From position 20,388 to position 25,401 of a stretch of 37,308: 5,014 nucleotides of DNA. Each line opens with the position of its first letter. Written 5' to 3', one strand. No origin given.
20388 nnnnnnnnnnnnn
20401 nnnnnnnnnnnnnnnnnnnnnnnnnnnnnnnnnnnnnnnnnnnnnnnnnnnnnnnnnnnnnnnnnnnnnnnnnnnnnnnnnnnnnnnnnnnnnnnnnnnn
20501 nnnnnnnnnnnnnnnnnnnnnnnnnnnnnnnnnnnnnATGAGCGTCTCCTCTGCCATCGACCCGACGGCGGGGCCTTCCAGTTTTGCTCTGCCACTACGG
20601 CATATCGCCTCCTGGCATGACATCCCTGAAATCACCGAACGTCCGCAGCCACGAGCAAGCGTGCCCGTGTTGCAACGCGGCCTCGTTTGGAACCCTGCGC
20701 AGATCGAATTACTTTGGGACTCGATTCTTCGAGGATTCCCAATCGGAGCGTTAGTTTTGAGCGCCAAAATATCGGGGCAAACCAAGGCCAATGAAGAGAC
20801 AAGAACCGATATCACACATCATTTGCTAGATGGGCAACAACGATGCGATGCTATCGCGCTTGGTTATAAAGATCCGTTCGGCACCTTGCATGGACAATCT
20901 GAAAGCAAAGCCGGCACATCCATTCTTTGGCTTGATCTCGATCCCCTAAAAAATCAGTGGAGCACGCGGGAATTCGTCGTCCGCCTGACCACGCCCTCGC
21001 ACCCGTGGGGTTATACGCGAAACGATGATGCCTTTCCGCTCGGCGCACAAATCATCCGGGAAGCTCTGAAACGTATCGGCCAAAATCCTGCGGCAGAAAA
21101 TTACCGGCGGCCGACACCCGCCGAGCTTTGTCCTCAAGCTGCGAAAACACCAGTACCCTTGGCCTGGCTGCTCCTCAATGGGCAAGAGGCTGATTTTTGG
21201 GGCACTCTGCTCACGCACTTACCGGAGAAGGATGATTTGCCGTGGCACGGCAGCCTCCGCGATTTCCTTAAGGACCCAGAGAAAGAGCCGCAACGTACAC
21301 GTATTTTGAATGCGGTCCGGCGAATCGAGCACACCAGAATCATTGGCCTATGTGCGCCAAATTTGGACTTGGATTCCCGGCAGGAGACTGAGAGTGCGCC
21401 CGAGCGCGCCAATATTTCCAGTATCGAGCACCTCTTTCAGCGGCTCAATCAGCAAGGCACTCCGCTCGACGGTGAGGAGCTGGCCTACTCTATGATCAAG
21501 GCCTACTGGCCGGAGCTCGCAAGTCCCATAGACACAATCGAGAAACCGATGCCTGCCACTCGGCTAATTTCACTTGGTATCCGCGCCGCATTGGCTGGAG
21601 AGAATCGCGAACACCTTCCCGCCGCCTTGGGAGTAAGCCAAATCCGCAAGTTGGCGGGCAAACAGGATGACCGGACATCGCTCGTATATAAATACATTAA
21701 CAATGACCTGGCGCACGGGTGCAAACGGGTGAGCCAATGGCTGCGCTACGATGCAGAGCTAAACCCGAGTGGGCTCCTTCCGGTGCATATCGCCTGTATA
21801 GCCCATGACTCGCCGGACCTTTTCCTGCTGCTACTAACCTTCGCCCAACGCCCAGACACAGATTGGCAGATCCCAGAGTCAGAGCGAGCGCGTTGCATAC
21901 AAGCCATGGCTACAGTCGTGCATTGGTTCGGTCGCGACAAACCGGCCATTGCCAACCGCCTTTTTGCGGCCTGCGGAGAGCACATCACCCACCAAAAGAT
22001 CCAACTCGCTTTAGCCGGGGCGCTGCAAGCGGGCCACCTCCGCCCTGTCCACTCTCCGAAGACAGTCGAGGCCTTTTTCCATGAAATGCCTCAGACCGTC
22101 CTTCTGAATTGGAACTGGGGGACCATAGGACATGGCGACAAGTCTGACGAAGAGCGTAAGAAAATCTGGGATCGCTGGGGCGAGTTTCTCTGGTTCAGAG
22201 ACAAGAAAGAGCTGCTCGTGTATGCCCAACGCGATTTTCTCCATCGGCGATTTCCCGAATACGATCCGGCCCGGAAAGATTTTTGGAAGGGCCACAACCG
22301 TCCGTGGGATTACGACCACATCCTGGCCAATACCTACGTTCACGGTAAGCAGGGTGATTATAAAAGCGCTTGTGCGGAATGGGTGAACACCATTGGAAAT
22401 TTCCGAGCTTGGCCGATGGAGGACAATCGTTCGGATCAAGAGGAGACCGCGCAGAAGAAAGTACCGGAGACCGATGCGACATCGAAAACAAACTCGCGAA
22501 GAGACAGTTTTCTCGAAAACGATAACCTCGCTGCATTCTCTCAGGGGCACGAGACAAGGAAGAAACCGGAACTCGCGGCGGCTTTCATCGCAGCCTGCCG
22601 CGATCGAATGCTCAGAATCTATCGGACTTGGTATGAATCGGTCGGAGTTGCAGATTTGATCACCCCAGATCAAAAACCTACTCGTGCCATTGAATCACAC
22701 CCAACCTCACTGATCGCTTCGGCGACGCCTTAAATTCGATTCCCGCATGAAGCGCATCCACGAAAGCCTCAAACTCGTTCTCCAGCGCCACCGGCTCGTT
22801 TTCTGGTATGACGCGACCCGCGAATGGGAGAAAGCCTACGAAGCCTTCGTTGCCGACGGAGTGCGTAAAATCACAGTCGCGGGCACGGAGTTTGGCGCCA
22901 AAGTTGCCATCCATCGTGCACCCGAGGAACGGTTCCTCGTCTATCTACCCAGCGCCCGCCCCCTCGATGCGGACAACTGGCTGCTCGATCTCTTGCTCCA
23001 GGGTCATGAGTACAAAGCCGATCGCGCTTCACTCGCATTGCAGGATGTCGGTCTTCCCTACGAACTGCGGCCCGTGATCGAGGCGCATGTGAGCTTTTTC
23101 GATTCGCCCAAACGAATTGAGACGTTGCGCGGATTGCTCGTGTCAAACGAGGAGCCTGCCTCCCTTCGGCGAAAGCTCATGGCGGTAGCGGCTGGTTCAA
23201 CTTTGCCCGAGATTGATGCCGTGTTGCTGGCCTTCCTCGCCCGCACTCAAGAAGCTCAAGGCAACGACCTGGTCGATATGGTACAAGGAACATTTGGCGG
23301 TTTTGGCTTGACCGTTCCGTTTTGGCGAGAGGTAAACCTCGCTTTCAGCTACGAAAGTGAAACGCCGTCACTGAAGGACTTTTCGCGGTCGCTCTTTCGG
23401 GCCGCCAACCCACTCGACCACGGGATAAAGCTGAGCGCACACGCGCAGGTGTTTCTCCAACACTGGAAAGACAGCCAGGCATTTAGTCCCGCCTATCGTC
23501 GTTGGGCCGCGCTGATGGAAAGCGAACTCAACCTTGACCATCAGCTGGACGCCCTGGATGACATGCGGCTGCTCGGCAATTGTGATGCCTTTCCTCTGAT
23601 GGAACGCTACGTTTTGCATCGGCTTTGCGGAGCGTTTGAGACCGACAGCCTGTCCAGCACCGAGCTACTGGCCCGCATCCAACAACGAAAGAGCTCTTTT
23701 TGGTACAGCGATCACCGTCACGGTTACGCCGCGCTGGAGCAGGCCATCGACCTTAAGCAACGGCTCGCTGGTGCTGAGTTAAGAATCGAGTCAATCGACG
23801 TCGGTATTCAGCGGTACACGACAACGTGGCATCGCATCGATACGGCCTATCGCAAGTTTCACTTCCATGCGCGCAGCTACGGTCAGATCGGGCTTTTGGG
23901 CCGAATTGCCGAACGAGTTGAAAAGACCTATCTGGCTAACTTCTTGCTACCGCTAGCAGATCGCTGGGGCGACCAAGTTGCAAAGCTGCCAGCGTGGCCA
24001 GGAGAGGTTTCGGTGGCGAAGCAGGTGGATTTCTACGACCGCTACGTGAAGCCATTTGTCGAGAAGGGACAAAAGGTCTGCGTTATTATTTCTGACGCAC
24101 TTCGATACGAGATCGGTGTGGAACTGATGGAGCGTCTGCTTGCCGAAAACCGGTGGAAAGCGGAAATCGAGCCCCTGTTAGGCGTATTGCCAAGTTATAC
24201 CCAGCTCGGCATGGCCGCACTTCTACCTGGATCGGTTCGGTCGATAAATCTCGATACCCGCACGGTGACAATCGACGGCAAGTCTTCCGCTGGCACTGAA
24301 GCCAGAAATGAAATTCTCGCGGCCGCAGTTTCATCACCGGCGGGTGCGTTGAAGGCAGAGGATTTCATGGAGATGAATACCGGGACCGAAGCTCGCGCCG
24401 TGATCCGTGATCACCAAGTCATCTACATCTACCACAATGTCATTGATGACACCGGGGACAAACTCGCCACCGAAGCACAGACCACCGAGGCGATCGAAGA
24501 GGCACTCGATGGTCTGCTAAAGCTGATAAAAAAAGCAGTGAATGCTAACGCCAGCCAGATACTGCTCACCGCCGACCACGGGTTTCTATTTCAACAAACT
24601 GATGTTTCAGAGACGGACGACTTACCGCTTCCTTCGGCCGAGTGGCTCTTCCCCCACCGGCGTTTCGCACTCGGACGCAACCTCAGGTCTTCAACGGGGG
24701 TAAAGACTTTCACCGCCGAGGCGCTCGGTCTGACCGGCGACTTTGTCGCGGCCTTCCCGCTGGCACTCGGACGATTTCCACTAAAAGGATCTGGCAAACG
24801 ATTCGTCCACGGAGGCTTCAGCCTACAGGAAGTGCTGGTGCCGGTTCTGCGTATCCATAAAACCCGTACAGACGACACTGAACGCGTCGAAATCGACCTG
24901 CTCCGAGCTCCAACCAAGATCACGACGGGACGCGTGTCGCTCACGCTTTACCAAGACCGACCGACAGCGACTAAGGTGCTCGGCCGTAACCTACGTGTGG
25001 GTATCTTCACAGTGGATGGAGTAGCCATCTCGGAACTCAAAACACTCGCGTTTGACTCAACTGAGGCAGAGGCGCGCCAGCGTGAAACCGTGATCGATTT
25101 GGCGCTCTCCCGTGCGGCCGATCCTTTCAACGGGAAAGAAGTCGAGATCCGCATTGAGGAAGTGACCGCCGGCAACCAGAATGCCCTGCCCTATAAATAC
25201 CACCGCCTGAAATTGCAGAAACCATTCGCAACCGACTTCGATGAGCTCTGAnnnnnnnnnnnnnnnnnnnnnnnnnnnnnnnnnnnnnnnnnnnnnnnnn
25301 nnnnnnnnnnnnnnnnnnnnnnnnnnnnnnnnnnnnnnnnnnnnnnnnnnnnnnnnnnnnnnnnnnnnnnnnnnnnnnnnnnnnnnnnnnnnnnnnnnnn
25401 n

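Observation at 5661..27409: Type 1 BREX operon used as a scaffold: both internal junctions carry co-oriented, translationally coupled defence cargo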

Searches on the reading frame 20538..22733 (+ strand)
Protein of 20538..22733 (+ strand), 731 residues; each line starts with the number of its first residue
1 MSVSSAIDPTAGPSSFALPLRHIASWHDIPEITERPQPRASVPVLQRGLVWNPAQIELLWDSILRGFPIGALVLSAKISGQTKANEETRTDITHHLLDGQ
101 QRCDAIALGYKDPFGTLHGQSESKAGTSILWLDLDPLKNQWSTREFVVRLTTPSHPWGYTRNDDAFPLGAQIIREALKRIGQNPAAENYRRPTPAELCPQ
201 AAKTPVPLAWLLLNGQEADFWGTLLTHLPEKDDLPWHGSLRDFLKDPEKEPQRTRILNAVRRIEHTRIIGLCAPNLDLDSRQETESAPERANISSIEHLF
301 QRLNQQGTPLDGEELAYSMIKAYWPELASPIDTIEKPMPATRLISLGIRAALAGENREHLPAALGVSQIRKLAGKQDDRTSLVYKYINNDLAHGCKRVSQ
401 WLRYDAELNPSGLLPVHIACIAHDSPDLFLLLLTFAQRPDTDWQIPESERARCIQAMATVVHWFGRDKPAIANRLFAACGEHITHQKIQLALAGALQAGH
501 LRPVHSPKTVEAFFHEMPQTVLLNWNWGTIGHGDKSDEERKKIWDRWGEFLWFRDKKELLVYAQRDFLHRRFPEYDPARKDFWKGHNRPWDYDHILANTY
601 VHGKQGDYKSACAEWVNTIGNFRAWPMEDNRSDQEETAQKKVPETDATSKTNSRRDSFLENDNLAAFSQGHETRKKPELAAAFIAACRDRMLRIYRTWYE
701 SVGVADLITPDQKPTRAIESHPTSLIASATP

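Call 7: search_protein_families(library=padloc, proteins=[window:20538-22733:+], max_evalue=0.01)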
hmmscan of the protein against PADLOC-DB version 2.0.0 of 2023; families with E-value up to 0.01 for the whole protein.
window:20538-22733:+ (731 aa): 4 families
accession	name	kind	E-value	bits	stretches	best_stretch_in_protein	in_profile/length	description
PDLC04151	HEC-05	-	2.6e-14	50.9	1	39-82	39-81/600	-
PDLC04709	PDC-M55C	-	2.2e-09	34.5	1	41-105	30-102/554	-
PDLC04150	HEC-05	-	2.5e-09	34.6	1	42-83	24-64/583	-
PDLC03877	NsnA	-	0.0015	15.9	0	43-107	69-122/385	-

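Call 8: search_protein_families(library=pfam, proteins=[window:20538-22733:+], max_evalue=0.01)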
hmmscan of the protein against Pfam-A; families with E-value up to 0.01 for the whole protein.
window:20538-22733:+ (731 aa): 2 families
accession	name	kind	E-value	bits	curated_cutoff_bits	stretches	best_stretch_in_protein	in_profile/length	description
PF03235.19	GmrSD_N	-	1e-19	71.9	33.2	1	41-315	13-193/199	GmrSD restriction endonuclease, N-terminal domain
PF07510.16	GmrSD_C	-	0.0092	16.3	23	1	585-644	50-105/138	GmrSD restriction endonucleases, C-terminal domain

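Call 9: search_protein_families(library=ncbifam, proteins=[window:20538-22733:+], max_evalue=0.01)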
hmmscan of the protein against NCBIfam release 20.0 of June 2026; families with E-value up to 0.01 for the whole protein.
window:20538-22733:+ (731 aa): 0 families

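Call 16: search_solved_structures(query=window:20538-22733:+, max_evalue=1)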
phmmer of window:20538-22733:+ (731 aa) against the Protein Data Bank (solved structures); distinct sequences matched with E-value up to 1: 1.
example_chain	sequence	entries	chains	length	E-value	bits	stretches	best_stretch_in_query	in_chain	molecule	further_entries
7p9k_A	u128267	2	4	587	0.00037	21.8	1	41-105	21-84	DUF262 domain-containing protein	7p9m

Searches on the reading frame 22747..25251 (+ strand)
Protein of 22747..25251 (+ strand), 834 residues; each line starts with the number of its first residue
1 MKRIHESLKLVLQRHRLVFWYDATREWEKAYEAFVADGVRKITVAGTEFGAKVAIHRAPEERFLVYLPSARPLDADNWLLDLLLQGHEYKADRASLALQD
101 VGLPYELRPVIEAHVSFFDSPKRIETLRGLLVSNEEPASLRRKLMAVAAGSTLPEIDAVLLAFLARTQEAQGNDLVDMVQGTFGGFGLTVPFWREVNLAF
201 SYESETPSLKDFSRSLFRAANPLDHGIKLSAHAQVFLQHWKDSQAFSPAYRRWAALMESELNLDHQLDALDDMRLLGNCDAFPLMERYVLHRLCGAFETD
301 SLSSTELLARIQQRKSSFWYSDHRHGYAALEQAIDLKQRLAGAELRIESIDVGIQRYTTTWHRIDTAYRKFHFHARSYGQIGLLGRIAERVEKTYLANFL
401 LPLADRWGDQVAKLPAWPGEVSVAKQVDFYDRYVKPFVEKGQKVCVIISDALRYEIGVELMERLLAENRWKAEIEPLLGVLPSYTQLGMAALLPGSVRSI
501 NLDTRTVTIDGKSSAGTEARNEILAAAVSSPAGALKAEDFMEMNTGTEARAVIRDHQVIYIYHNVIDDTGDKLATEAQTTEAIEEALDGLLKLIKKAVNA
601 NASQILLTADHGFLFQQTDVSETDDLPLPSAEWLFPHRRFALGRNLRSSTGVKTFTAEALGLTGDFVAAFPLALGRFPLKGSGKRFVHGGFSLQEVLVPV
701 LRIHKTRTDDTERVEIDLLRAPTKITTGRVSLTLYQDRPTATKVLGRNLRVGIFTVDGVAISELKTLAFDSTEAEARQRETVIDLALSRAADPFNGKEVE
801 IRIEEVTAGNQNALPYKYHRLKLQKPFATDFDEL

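Call 7: search_protein_families(library=padloc, proteins=[window:22747-25251:+], max_evalue=0.01)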
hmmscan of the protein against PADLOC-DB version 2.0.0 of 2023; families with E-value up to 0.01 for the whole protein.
window:22747-25251:+ (834 aa): 14 families
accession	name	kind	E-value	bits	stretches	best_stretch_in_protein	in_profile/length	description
PDLC02547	PglZ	-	1.4e-234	779.1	1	2-832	4-855/855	PglZ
PDLC02564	PglZ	-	2.7e-180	599.7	1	6-807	16-831/855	PglZ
PDLC02563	PglZ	-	3.8e-90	301.3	1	9-788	15-796/831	PglZ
PDLC02551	PglZ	-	7.3e-76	254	2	275-814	285-838/856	PglZ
PDLC02557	PglZ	-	2.6e-72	242.3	2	307-787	318-794/834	PglZ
PDLC02553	PglZ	-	1.1e-56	190.6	1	344-807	368-847/868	PglZ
PDLC02561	PglZ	-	1.5e-47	160.3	1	241-733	262-749/840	PglZ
PDLC02559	PglZ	-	2.2e-37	126.7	1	244-717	278-747/860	PglZ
PDLC02548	PglZ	-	9.7e-31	104.9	1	236-708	272-745/961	PglZ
PDLC02566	PglZ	-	6.3e-16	55.7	1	310-712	323-686/774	PglZ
PDLC02562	PglZ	-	3.1e-14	50.3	1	424-703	454-727/730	PglZ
PDLC02565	PglZ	-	3.3e-11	40.3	1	429-717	470-746/910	PglZ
PDLC02545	PglZ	-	3.8e-08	30.2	1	238-709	229-641/750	PglZ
PDLC02558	PglZ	-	0.0057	12.9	0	589-706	548-664/666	PglZ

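Call 8: search_protein_families(library=pfam, proteins=[window:22747-25251:+], max_evalue=0.01)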
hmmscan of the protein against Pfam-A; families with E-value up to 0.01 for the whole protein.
window:22747-25251:+ (834 aa): 2 families
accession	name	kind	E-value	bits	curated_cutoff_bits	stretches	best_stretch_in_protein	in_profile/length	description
PF08665.17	PglZ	-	4.1e-55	187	25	1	442-620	1-179/179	PglZ domain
PF01676.23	Metalloenzyme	-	0.0062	16.5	24.3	1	527-612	114-201/252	Metalloenzyme superfamily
